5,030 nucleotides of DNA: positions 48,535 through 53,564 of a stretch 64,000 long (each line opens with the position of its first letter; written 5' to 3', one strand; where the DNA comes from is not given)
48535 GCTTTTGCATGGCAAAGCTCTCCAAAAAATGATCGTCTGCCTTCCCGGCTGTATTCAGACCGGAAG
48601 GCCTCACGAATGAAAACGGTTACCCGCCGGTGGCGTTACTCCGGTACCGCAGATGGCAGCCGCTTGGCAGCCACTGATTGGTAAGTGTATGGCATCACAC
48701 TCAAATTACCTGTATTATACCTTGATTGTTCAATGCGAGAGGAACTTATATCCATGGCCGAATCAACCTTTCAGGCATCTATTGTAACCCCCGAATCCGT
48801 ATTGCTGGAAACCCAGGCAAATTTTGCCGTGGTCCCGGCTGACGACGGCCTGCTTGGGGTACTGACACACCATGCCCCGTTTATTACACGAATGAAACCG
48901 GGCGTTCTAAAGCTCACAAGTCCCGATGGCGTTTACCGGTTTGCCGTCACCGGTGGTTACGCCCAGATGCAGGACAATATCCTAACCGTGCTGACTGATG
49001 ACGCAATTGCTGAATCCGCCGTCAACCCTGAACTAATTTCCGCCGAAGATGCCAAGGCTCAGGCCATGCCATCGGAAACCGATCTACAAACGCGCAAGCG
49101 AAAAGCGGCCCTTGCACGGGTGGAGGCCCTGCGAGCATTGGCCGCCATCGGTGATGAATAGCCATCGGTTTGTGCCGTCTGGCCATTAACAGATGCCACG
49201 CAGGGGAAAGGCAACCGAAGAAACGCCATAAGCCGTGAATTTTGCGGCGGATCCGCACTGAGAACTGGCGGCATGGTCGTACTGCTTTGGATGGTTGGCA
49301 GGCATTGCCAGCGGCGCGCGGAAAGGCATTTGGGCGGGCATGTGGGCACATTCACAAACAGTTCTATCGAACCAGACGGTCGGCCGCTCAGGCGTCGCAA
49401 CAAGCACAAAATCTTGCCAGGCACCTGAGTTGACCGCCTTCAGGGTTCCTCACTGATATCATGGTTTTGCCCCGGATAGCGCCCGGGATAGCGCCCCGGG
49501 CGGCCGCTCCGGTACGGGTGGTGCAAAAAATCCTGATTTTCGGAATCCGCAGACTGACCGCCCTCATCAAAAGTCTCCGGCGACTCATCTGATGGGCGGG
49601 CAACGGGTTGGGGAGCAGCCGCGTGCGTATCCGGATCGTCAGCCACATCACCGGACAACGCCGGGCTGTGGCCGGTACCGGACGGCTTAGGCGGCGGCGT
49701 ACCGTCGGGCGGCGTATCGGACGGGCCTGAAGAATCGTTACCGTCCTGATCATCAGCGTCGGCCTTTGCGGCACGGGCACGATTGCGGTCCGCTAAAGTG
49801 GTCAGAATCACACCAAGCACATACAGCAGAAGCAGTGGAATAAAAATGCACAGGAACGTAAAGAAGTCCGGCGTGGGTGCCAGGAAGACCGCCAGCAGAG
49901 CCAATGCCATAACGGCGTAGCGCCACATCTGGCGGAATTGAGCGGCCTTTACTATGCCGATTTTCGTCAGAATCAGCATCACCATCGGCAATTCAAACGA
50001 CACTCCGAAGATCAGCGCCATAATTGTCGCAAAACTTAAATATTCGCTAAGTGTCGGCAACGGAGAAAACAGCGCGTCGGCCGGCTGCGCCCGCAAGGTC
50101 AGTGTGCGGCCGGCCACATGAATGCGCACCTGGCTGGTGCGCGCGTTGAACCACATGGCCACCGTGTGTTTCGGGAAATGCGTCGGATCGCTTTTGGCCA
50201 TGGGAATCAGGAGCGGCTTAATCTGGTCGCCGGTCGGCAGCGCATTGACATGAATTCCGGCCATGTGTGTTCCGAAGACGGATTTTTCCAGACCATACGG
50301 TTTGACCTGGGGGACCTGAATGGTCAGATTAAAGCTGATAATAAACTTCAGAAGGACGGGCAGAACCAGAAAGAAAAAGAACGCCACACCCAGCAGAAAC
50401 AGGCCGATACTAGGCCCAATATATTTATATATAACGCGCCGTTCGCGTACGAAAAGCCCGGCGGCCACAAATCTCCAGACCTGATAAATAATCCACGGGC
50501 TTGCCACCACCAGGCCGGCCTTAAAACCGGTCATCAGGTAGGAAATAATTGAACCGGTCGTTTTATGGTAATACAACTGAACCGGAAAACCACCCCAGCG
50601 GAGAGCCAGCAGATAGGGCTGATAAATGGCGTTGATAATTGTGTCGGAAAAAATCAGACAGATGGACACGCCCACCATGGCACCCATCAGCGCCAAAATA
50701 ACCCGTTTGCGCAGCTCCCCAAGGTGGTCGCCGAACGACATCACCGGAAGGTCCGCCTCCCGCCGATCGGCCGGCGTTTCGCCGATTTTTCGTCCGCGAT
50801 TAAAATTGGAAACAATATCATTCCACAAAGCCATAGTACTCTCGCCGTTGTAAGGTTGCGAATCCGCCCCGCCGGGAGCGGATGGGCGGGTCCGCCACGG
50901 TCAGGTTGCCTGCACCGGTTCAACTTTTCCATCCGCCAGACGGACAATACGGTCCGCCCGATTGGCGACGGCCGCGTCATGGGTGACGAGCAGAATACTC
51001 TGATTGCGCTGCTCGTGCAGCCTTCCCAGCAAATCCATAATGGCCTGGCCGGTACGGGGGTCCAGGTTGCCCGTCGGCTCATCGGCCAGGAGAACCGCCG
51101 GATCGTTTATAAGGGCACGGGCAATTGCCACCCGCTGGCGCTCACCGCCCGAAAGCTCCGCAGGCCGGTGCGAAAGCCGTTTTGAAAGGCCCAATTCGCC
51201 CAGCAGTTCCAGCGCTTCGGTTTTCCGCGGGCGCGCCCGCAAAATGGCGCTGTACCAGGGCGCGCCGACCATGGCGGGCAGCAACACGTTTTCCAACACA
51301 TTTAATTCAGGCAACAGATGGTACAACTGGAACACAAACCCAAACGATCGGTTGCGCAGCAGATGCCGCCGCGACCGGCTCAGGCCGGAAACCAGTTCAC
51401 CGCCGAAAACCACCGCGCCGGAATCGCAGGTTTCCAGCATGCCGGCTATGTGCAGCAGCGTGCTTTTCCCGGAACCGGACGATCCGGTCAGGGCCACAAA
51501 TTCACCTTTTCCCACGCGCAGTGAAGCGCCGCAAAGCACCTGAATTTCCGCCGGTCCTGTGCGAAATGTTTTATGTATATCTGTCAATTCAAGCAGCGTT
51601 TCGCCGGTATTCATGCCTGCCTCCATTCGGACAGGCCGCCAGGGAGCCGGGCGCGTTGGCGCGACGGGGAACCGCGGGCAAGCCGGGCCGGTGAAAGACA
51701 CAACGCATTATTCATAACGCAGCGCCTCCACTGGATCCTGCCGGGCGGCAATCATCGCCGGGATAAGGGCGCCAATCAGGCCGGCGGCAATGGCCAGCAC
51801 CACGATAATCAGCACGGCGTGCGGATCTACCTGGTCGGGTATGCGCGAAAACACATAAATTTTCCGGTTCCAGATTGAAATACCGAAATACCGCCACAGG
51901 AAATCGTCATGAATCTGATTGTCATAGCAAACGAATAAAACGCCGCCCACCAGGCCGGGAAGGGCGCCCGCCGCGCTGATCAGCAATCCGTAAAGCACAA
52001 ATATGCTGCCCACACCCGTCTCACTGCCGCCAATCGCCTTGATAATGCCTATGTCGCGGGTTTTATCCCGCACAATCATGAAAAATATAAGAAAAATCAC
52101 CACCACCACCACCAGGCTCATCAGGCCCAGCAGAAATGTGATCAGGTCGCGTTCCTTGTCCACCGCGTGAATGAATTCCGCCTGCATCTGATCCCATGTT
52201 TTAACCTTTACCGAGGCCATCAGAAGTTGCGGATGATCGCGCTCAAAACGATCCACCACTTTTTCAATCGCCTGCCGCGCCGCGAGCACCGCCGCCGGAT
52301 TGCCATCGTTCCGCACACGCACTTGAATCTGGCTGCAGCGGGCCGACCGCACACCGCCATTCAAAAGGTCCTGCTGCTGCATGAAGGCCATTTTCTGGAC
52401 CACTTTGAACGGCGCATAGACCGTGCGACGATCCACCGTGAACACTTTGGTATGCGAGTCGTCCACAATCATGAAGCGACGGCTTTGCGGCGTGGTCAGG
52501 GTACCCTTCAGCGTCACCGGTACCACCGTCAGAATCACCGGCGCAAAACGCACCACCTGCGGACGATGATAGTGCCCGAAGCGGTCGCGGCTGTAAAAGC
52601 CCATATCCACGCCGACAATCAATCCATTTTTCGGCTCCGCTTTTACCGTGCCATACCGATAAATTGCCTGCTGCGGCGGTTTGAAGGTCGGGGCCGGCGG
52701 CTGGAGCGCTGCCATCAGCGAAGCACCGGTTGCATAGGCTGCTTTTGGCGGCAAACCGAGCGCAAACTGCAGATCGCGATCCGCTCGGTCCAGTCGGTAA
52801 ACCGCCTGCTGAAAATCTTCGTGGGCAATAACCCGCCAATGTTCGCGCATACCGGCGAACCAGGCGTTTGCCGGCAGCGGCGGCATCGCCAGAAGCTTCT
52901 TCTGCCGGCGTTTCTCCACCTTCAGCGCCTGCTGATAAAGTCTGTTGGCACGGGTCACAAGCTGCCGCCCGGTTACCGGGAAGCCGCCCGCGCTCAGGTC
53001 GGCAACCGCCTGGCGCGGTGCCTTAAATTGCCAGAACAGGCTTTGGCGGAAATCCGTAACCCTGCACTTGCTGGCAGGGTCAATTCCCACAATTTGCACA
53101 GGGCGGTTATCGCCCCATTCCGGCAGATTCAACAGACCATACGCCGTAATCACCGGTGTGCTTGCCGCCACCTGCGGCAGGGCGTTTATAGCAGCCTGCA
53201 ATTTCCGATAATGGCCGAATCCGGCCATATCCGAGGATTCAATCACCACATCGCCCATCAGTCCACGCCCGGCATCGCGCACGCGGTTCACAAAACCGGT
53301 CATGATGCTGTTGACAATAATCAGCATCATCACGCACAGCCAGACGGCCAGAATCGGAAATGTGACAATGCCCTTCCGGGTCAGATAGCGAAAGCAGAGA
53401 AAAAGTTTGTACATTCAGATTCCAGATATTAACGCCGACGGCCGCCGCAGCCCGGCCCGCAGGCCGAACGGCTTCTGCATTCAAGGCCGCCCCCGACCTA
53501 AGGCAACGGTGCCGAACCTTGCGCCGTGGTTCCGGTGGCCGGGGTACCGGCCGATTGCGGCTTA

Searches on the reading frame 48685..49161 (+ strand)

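Call 44: search_protein_families(library=pfam, proteins=[window:48685-49161:+], max_evalue=0.001)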
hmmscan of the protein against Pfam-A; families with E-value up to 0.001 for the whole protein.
window:48685-49161:+ (158 aa): 1 family
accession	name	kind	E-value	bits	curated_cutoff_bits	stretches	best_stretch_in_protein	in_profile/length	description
PF02823.21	ATP-synt_DE_N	-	1.7e-20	73.3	27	1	29-107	1-80/80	ATP synthase, Delta/Epsilon chain, beta-sandwich domain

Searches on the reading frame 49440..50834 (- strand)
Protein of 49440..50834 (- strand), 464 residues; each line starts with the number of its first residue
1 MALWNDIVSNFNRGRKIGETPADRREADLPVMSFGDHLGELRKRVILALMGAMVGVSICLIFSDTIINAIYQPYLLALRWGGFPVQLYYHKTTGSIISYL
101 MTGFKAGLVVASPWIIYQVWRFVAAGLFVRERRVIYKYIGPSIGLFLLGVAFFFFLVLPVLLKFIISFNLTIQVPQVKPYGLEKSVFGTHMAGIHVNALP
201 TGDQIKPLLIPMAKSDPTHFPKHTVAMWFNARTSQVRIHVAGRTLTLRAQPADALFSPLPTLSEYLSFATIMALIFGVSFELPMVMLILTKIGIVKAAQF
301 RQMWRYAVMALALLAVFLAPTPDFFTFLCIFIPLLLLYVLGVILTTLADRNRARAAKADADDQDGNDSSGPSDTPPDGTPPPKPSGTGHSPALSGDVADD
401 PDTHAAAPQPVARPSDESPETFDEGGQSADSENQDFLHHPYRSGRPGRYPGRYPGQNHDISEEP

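Call 43: search_protein_families(library=pfam, proteins=[window:49440-50834:-], max_evalue=0.001)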
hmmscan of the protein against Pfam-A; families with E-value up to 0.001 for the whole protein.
window:49440-50834:- (464 aa): 1 family
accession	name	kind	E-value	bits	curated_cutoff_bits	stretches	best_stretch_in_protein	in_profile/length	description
PF00902.23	TatC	-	8.1e-51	173.2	25.1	2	36-172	1-132/208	Sec-independent protein translocase protein (TatC)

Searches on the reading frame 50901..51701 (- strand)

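Call 43: search_protein_families(library=pfam, proteins=[window:50901-51701:-], max_evalue=0.001)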
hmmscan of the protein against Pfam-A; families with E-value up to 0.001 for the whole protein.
window:50901-51701:- (266 aa): 4 families
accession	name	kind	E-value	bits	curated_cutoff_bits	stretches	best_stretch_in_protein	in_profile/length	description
PF00005.33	ABC_tran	-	9e-30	104.5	25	1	58-210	3-136/137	ABC transporter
PF13304.12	AAA_21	-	3.5e-07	31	27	0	180-245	235-302/304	AAA domain, putative AbiEii toxin, Type IV TA system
PF02463.25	SMC_N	-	2.6e-05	24.2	40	0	160-256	120-212/220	RecF/RecN/SMC N terminal domain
PF13555.12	AAA_29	-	0.0007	19.7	27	0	64-83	20-39/61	P-loop containing region of AAA domain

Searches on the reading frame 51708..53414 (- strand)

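Call 43: search_protein_families(library=pfam, proteins=[window:51708-53414:-], max_evalue=0.001)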
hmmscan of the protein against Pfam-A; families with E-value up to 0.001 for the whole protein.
window:51708-53414:- (568 aa): 2 families
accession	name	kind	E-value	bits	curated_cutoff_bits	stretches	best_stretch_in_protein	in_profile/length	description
PF02687.27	FtsX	-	2.9e-09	37.4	25.5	1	427-561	2-120/120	FtsX-like permease C-terminal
PF12704.14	MacB_PCD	-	0.00018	22.3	27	0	21-114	5-96/207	MacB-like periplasmic core domain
